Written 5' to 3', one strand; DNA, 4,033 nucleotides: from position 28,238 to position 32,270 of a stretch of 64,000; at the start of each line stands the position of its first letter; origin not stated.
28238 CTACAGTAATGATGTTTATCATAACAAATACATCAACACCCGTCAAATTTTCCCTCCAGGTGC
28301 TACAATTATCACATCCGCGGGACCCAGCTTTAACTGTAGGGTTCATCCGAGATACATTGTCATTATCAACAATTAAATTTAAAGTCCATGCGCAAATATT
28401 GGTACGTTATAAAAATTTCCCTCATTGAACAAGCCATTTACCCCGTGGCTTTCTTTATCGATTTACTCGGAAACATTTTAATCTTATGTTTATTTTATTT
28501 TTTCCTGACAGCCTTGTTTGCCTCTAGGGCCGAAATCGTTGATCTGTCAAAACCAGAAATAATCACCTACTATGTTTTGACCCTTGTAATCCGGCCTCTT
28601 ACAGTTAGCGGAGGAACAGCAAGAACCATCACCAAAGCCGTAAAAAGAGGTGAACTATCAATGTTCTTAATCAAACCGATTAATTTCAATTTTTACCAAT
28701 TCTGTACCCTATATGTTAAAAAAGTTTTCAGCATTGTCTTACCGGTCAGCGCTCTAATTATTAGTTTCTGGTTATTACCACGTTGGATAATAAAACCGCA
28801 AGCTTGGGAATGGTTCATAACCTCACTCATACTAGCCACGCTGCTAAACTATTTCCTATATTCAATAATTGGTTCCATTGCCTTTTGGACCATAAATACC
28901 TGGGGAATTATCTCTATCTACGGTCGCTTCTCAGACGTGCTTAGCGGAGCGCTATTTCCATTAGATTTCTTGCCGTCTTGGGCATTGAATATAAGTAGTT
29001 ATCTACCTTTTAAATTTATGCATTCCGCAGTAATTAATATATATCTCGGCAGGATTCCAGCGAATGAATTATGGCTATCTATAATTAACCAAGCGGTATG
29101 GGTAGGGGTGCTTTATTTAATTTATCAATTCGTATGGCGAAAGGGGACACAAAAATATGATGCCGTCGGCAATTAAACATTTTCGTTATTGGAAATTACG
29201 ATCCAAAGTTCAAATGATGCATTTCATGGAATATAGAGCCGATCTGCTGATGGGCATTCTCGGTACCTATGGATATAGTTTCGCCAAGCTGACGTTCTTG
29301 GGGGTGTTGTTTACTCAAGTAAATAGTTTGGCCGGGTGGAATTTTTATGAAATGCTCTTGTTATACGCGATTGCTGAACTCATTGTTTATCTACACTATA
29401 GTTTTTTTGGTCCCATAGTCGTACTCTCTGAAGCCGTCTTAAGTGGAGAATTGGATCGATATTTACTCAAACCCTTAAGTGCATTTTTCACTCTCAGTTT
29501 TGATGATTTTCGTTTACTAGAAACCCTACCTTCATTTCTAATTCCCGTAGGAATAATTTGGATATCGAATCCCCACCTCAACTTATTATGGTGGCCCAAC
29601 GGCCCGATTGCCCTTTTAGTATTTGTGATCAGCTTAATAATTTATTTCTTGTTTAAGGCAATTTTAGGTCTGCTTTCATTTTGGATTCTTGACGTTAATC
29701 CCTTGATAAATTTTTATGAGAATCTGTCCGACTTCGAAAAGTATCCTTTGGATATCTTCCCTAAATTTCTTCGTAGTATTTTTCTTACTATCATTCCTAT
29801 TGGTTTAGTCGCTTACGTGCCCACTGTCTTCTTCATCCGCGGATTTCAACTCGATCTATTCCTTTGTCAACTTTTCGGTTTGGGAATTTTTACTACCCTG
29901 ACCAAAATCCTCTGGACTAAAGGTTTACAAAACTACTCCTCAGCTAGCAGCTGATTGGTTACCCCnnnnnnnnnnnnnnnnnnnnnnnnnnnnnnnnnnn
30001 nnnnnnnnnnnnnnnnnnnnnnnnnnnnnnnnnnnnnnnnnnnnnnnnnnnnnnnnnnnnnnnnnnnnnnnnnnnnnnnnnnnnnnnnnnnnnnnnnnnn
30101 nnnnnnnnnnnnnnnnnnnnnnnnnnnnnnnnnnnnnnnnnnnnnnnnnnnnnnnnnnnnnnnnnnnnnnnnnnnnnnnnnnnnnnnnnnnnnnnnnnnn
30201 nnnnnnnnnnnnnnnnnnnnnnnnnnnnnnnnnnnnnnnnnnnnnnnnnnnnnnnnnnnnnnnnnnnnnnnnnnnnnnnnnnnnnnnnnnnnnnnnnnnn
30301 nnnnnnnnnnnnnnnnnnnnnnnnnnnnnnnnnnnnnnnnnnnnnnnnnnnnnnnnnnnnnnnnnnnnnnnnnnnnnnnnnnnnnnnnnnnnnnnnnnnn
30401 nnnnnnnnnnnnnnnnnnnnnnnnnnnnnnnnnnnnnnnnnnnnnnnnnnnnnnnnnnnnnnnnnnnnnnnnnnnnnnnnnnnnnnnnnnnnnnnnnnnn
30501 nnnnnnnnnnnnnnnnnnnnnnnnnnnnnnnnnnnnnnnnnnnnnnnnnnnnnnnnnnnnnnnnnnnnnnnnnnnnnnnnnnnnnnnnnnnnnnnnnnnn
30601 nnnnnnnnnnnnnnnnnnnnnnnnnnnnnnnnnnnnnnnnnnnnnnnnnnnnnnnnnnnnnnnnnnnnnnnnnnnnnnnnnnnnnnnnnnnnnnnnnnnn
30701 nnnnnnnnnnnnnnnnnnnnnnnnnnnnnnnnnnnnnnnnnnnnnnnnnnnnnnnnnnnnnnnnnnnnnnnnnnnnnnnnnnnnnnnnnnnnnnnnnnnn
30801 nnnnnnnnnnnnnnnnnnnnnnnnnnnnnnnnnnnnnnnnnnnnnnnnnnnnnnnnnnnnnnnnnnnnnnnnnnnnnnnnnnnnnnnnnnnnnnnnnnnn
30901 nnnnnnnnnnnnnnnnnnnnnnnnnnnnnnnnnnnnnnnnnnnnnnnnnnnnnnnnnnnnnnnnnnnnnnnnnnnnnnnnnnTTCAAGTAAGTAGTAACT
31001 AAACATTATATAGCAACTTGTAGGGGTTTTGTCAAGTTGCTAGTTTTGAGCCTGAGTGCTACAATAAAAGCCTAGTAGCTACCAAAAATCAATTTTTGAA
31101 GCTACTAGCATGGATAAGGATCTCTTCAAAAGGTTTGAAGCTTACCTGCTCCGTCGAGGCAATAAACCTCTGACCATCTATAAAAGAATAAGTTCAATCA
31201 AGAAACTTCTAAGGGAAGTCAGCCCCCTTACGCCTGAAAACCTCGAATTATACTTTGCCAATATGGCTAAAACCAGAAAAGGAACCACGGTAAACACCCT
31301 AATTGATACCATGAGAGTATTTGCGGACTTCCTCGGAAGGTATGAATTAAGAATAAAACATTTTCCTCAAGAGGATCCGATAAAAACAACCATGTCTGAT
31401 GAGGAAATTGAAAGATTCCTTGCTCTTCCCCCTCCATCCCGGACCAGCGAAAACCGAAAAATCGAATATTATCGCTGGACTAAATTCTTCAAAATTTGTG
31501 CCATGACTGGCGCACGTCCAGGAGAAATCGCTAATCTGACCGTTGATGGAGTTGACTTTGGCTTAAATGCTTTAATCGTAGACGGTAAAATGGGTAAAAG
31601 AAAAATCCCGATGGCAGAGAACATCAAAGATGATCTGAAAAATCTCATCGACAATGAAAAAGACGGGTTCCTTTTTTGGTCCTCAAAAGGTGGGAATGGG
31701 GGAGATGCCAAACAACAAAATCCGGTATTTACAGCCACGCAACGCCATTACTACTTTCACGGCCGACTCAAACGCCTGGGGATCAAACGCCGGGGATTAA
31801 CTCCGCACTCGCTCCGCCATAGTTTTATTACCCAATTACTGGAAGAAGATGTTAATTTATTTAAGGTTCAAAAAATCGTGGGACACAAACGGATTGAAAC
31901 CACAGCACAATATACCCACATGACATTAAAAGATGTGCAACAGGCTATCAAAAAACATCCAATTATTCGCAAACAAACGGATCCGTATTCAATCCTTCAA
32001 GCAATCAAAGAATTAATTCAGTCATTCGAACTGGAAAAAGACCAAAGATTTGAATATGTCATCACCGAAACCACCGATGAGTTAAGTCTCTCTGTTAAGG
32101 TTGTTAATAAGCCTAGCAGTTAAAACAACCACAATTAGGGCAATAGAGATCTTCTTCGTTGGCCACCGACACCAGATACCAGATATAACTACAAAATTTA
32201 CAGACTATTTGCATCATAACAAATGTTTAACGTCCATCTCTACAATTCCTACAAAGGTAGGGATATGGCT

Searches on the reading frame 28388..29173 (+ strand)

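Call 26: search_protein_families(library=pfam, proteins=[window:28388-29173:+], max_evalue=0.001)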
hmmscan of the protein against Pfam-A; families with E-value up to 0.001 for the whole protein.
window:28388-29173:+ (262 aa): 1 family
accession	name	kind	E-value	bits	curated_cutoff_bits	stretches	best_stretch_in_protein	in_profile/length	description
PF06182.17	ABC2_membrane_6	-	9e-22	78.4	22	1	32-261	3-229/229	ABC-2 family transporter protein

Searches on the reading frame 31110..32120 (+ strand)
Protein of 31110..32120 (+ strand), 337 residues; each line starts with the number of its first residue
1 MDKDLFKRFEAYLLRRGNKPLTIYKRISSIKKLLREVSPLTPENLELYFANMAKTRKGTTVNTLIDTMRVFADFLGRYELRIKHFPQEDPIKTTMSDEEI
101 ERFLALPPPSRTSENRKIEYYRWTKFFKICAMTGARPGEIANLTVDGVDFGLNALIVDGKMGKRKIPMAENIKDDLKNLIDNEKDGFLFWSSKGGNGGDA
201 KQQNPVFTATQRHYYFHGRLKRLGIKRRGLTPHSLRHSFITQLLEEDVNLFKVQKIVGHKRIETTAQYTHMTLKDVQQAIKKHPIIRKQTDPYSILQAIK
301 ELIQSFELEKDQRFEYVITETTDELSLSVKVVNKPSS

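Call 26: search_protein_families(library=pfam, proteins=[window:31110-32120:+], max_evalue=0.001)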
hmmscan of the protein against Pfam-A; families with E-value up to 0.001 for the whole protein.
window:31110-32120:+ (337 aa): 2 families
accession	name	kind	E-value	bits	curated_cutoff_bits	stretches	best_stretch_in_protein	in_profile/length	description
PF00589.27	Phage_integrase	-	4.1e-25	89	27.1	1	98-272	6-169/172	Phage integrase family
PF13102.12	Phage_int_SAM_5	-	0.00045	21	22.3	0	1-35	46-80/98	Phage integrase SAM-like domain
